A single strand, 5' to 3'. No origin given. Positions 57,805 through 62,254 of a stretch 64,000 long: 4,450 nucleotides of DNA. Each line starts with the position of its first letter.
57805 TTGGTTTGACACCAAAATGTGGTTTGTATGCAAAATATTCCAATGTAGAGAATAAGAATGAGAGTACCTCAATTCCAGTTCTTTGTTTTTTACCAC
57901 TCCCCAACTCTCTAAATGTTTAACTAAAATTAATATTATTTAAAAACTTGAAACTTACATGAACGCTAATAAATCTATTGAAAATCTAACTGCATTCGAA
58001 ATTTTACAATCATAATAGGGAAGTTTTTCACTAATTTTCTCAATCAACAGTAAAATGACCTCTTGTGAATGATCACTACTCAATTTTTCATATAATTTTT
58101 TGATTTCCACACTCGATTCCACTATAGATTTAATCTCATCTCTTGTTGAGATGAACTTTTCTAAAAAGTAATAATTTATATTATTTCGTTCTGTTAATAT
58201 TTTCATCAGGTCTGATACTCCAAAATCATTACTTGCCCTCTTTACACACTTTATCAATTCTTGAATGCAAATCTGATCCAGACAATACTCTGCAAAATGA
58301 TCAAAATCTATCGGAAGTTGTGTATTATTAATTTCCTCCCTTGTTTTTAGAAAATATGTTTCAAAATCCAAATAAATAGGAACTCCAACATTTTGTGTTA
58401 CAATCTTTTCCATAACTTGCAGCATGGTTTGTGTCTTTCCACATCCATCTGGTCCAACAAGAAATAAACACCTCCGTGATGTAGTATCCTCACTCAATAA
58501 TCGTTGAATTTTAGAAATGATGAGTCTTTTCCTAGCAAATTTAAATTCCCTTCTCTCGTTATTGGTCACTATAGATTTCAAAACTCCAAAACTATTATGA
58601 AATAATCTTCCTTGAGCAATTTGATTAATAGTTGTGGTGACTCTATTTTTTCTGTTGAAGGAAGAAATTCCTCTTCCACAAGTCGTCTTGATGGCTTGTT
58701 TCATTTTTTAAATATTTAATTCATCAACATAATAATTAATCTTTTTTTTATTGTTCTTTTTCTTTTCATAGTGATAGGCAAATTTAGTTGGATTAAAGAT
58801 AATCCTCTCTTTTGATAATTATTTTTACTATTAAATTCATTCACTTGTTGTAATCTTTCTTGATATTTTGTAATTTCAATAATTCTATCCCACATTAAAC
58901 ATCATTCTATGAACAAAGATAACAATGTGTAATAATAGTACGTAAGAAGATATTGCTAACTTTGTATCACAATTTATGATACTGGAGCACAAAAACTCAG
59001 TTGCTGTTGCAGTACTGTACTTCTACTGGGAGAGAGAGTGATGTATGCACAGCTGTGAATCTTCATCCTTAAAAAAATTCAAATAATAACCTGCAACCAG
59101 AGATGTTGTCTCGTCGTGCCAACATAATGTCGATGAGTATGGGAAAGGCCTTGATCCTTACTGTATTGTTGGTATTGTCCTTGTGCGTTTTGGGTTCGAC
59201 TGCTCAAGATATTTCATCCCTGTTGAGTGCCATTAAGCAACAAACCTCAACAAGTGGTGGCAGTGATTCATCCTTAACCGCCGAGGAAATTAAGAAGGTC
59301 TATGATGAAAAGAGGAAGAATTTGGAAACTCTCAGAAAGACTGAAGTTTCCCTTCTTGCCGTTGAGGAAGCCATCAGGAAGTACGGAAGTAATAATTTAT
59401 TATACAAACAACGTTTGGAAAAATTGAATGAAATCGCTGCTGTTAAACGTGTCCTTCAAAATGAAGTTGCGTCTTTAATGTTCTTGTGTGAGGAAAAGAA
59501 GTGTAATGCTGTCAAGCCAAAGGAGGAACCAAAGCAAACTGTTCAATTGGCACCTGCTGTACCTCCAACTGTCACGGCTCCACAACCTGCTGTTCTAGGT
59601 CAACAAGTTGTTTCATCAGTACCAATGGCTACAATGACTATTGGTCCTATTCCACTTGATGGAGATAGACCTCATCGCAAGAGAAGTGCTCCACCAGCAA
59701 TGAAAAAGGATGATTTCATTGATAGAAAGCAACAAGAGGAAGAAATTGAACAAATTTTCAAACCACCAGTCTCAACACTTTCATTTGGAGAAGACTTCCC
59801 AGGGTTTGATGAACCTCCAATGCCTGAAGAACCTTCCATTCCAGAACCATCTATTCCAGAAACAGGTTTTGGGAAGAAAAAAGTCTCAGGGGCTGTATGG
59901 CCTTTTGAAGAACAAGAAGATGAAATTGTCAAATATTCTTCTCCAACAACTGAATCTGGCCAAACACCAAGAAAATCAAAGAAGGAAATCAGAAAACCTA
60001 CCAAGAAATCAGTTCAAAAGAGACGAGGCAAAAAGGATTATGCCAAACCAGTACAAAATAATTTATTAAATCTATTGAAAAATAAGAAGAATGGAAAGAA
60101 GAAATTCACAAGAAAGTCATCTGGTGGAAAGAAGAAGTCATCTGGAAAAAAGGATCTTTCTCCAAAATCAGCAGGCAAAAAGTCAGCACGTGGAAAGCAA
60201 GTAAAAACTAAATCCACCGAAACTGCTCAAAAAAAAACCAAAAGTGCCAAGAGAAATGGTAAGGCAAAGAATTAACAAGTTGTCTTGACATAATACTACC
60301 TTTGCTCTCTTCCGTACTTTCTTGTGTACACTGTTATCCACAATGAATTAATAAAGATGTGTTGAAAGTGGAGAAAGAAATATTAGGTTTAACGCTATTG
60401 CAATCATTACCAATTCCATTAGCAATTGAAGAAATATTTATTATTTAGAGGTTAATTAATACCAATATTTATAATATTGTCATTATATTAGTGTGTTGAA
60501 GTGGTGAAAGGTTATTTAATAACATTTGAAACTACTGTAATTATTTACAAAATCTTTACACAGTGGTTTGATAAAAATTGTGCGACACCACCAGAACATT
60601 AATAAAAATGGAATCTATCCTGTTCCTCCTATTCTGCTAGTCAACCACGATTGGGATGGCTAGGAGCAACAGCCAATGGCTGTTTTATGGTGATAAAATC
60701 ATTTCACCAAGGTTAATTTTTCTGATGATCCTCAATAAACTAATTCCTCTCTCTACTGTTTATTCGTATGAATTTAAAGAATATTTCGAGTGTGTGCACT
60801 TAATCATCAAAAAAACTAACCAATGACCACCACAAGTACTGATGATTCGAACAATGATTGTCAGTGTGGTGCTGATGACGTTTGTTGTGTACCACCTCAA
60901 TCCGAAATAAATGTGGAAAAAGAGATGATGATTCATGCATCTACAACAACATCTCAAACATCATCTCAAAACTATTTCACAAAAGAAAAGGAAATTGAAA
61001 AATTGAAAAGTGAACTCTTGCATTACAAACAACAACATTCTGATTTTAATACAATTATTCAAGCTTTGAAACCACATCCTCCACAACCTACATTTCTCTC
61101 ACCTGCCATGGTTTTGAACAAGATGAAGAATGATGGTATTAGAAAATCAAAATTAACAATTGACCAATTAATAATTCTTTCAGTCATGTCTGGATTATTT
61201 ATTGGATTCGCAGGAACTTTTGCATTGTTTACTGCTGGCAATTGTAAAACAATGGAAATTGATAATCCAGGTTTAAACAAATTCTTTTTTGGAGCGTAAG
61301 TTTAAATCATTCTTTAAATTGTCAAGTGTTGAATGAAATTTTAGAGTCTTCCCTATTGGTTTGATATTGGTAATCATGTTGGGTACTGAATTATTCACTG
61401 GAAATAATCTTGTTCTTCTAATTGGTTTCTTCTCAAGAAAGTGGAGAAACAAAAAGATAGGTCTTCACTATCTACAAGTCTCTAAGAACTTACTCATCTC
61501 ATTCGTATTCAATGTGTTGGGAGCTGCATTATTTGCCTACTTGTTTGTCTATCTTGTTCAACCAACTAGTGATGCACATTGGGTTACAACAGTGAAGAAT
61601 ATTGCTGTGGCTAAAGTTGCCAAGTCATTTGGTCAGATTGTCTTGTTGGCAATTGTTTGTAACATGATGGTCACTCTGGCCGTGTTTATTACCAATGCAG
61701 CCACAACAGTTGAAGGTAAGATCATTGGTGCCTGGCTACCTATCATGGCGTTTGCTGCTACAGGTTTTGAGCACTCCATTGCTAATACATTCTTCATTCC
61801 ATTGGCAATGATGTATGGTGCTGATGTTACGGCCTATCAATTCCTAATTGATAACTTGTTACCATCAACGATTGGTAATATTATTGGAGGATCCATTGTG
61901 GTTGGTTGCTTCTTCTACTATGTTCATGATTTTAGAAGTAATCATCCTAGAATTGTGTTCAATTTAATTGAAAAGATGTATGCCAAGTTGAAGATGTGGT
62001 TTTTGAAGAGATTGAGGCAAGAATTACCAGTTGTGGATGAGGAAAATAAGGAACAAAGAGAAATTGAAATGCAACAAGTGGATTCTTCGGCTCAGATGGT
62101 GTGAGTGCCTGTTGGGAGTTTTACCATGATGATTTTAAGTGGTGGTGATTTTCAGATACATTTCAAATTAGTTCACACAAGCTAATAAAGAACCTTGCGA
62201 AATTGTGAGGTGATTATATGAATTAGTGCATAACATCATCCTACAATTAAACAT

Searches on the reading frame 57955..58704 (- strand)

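Call 17: search_protein_families(library=pfam, proteins=[window:57955-58704:-], max_evalue=0.001)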
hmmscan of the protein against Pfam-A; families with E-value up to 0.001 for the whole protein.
window:57955-58704:- (249 aa): 3 families
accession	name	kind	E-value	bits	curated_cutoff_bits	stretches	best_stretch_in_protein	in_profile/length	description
PF01637.24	ATPase_2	-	6.4e-06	26.6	33.2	1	63-148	8-69/225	ATPase domain predominantly from Archaea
PF13191.12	AAA_16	-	7e-05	23.8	32.6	1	63-117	9-63/167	AAA ATPase domain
PF04851.21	ResIII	-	0.00091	19.6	22.5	0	69-150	15-87/164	Type III restriction enzyme, res subunit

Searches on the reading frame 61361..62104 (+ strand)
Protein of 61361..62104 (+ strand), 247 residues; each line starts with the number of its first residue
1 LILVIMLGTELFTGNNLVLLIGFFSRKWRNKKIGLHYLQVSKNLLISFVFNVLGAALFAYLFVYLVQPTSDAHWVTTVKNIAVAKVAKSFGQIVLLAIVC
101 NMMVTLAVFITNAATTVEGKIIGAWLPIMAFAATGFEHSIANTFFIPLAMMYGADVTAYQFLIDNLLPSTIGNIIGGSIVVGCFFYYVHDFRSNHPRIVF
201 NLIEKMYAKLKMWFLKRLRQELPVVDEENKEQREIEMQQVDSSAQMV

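Call 17: search_protein_families(library=pfam, proteins=[window:61361-62104:+], max_evalue=0.001)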
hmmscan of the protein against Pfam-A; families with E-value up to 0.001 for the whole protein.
window:61361-62104:+ (247 aa): 1 family
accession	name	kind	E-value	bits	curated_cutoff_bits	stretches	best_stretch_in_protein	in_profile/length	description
PF01226.23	Form_Nir_trans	-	7.8e-51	173.2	34.6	1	1-187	65-240/240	Formate/nitrite transporter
